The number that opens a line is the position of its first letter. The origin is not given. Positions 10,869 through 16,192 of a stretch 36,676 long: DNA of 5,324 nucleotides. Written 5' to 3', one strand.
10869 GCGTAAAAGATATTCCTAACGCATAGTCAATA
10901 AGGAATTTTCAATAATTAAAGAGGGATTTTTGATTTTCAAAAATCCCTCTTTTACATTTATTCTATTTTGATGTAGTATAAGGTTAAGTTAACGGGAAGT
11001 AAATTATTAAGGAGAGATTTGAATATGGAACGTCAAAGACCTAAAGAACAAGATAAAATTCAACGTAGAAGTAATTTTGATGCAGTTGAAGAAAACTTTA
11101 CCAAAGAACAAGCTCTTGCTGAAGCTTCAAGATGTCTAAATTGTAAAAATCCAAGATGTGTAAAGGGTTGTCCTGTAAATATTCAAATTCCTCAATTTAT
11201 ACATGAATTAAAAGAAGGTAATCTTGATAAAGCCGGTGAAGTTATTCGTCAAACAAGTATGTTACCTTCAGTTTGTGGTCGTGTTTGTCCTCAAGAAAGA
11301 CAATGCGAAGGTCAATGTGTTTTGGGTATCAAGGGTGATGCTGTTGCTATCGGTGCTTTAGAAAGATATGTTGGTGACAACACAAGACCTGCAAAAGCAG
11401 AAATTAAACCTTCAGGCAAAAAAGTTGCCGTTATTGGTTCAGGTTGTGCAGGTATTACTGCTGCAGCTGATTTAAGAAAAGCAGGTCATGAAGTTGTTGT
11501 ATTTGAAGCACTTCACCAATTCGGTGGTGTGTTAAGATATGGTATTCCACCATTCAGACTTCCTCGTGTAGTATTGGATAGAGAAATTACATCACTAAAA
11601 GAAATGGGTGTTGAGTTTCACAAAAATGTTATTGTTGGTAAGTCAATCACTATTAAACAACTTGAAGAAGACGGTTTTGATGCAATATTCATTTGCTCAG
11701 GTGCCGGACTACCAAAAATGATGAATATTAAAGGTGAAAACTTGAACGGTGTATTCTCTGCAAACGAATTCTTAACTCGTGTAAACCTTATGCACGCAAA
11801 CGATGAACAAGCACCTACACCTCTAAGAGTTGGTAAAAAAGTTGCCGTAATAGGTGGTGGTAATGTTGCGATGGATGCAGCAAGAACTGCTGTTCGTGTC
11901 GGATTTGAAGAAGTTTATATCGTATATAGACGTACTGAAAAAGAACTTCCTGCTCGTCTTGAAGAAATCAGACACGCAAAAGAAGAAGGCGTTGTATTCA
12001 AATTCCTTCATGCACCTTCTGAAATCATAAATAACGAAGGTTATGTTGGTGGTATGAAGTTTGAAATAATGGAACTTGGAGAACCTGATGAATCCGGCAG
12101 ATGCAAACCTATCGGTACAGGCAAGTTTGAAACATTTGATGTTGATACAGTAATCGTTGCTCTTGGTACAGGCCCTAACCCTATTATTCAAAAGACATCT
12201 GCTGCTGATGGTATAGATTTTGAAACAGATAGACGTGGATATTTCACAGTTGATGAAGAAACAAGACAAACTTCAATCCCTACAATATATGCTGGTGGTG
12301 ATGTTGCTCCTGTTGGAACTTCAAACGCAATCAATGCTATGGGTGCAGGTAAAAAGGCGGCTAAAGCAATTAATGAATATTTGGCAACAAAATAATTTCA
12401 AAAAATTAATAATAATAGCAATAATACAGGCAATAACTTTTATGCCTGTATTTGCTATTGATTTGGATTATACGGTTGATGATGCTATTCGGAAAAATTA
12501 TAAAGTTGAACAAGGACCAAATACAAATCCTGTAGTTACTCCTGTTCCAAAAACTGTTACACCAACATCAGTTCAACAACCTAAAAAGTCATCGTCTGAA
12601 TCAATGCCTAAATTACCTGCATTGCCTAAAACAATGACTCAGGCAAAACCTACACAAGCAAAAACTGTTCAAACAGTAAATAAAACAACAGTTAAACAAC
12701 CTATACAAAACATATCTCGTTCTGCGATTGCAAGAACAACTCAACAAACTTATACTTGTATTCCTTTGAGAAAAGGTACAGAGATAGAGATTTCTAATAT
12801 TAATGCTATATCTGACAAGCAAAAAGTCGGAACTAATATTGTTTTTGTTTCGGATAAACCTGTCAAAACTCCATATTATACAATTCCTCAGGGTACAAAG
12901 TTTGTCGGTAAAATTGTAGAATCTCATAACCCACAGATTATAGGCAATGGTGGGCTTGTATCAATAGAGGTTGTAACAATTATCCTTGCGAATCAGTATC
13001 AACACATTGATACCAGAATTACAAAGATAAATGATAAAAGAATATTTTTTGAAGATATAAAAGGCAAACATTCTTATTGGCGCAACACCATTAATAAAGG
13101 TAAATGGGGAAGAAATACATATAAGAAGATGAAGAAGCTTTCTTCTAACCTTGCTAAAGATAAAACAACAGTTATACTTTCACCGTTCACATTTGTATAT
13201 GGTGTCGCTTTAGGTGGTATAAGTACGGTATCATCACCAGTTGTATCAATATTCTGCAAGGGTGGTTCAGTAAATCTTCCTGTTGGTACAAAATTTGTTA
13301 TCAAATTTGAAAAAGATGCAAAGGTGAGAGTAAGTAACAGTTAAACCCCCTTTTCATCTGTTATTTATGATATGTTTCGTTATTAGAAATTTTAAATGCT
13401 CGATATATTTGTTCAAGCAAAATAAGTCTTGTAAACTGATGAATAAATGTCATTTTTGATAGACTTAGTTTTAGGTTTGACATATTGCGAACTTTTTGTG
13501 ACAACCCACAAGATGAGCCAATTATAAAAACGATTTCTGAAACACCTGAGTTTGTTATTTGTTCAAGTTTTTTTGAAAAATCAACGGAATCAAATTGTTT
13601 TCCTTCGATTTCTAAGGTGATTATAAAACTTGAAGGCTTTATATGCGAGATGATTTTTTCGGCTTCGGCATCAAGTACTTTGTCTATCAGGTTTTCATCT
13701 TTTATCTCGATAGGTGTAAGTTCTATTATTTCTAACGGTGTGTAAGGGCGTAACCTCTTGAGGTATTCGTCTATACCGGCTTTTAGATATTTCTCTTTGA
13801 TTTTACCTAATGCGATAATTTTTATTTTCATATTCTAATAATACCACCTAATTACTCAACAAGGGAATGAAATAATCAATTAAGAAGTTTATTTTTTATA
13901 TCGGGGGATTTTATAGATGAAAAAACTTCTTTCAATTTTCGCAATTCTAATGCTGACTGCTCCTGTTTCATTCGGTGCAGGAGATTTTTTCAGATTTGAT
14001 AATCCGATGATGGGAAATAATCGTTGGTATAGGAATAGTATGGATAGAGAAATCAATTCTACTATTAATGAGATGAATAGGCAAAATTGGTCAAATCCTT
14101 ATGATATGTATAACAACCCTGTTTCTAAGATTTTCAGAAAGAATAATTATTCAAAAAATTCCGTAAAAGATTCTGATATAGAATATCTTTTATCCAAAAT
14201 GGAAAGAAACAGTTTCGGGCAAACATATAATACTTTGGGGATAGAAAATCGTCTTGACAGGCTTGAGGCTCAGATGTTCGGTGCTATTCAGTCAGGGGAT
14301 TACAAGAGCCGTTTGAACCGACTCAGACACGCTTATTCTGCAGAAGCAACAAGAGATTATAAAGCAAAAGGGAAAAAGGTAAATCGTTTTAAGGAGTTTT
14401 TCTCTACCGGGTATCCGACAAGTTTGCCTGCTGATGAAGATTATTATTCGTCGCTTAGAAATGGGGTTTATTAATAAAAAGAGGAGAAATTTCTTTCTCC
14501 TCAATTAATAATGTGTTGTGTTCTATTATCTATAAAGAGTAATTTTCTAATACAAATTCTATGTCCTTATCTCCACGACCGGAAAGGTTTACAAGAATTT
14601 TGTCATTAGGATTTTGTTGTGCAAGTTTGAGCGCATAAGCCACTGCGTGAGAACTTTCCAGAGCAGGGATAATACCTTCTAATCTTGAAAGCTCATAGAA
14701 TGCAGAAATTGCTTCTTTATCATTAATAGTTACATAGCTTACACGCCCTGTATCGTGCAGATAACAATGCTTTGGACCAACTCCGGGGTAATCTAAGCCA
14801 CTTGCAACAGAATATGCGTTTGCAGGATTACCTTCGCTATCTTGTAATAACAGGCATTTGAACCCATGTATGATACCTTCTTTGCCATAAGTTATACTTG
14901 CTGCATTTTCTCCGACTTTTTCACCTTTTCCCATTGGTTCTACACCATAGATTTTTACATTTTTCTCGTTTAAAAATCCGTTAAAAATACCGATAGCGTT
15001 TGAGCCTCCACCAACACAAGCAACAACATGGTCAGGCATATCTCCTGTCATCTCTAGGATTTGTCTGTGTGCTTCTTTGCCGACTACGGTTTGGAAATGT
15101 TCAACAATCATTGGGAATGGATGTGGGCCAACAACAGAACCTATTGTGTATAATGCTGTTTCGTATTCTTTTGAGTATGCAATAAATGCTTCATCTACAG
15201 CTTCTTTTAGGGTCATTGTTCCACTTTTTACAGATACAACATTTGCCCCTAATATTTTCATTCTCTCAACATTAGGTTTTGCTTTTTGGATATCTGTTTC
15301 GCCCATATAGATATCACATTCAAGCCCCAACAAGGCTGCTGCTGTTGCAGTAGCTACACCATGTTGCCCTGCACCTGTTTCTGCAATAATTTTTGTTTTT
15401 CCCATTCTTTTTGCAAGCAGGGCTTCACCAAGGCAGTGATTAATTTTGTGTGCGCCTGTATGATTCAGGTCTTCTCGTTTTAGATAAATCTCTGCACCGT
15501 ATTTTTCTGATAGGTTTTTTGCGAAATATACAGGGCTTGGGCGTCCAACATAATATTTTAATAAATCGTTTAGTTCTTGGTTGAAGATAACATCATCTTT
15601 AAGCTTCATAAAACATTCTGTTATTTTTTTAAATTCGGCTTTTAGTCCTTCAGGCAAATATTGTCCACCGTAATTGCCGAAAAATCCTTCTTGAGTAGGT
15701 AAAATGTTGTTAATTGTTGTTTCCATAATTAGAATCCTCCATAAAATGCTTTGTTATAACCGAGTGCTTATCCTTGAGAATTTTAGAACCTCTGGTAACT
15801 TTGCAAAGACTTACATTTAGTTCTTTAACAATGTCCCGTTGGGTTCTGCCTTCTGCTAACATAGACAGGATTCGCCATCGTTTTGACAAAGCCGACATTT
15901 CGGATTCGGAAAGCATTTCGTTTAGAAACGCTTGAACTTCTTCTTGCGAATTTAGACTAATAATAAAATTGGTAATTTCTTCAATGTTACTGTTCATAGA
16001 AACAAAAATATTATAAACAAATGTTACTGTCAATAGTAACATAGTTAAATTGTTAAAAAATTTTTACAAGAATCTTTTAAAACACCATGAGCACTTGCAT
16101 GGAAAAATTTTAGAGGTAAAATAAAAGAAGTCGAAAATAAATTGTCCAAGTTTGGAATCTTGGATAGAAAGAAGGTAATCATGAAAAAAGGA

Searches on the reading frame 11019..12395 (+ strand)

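Call 9: search_protein_families(library=pfam, proteins=[window:11019-12395:+], max_evalue=0.001)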
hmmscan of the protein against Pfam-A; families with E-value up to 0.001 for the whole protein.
window:11019-12395:+ (458 aa): 18 families
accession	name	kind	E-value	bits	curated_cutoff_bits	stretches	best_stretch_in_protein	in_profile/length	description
PF14691.11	Fer4_20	-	4.1e-43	146.2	25.8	1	16-123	1-109/113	Dihydroprymidine dehydrogenase domain II, 4Fe-4S cluster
PF07992.20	Pyr_redox_2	-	2.3e-37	129.4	26.1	1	134-444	1-291/291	Pyridine nucleotide-disulphide oxidoreductase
PF13738.12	Pyr_redox_3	-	9.3e-11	41.9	30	1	258-427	151-305/305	Pyridine nucleotide-disulphide oxidoreductase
PF13450.12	NAD_binding_8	-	3.5e-08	34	21.9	1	138-173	1-36/68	NAD(P)-binding Rossmann-like domain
PF00070.33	Pyr_redox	-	1e-07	32.8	22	0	274-346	1-77/82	Pyridine nucleotide-disulphide oxidoreductase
PF01266.30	DAO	-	3.4e-07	30.6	27.9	1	135-169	1-35/353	FAD dependent oxidoreductase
PF01262.27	AlaDh_PNT_C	-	6.4e-07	29.5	23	0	274-307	30-62/214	Alanine dehydrogenase/PNT, C-terminal domain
PF00890.30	FAD_binding_2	-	6.4e-06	26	20.4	1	136-171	2-37/414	FAD binding domain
PF12831.13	FAD_oxidored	-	1.2e-05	25.2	27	1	136-172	2-38/416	FAD dependent oxidoreductase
PF03807.23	F420_oxidored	-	1.7e-05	25.8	21.6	0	274-317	1-44/94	NADP oxidoreductase coenzyme F420-dependent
PF00743.25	FMO-like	-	1.8e-05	23.9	22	0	216-294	135-205/532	Flavin-binding monooxygenase-like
PF13241.12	NAD_binding_7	-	3.9e-05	24.6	22.1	0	272-317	7-48/104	Putative NAD(P)-binding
PF01134.28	GIDA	-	5.7e-05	22.8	22.1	0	135-165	1-32/391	Glucose inhibited division protein A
PF03486.20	HI0933_like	-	7.6e-05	22.7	50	1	135-169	2-36/244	HI0933-like protein Rossmann domain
PF02826.25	2-Hacid_dh_C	-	0.00036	20.4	25.1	0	271-309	35-73/178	D-isomer specific 2-hydroxyacid dehydrogenase, NAD binding domain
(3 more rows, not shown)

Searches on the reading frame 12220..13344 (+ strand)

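Call 9: search_protein_families(library=pfam, proteins=[window:12220-13344:+], max_evalue=0.001)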
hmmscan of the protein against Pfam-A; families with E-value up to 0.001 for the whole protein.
window:12220-13344:+ (374 aa): 0 families

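Call 78: search_protein_families(library=pfam, proteins=[window:12220-13344:+], max_evalue=0.1)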
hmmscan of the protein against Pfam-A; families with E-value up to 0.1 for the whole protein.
window:12220-13344:+ (374 aa): 2 families
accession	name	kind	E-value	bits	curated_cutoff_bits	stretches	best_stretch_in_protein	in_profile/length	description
PF05529.17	Bap31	-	0.012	16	22.7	1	20-81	2-64/138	Bap31/Bap29 transmembrane region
PF22889.1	Tea_mid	-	0.023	15.3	27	1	254-314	32-91/159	Telomere ends associated, middle domain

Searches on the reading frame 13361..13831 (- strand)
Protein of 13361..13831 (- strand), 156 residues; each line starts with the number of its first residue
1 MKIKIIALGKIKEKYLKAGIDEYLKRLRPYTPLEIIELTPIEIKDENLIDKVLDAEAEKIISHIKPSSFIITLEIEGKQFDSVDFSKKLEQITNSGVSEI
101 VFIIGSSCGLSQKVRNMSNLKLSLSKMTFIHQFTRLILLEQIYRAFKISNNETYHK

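Call 41: search_protein_families(library=pfam, proteins=[window:13361-13831:-], max_evalue=0.01)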
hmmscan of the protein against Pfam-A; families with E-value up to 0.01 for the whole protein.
window:13361-13831:- (156 aa): 1 family
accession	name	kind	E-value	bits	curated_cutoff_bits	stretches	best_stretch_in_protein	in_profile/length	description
PF02590.22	SPOUT_MTase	-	1.7e-54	184.5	27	1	1-155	1-154/154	Predicted SPOUT methyltransferase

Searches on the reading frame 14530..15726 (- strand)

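Call 9: search_protein_families(library=pfam, proteins=[window:14530-15726:-], max_evalue=0.001)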
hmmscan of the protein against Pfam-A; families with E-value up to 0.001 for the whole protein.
window:14530-15726:- (398 aa): 1 family
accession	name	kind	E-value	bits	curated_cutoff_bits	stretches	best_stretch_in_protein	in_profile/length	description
PF00291.31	PALP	-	1.9e-46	159.2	35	1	61-383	5-295/295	Pyridoxal-phosphate dependent enzyme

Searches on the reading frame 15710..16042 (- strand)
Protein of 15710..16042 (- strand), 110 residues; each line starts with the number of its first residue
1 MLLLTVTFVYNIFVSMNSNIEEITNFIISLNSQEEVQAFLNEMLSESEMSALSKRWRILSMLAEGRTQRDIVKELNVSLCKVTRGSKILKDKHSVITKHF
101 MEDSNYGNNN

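Call 41: search_protein_families(library=pfam, proteins=[window:15710-16042:-], max_evalue=0.01)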
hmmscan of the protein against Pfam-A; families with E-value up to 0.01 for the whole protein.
window:15710-16042:- (110 aa): 3 families
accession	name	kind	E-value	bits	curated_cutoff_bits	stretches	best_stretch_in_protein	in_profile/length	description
PF01371.25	Trp_repressor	-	9e-18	64.6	27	1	20-93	3-77/88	Trp repressor protein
PF13384.12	HTH_23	-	0.00092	19.4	24.6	1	53-84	5-36/50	Homeodomain-like domain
PF23135.2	TRI4_N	-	0.0024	18.3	27.8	1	21-48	19-46/61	TRI4 N-terminal domain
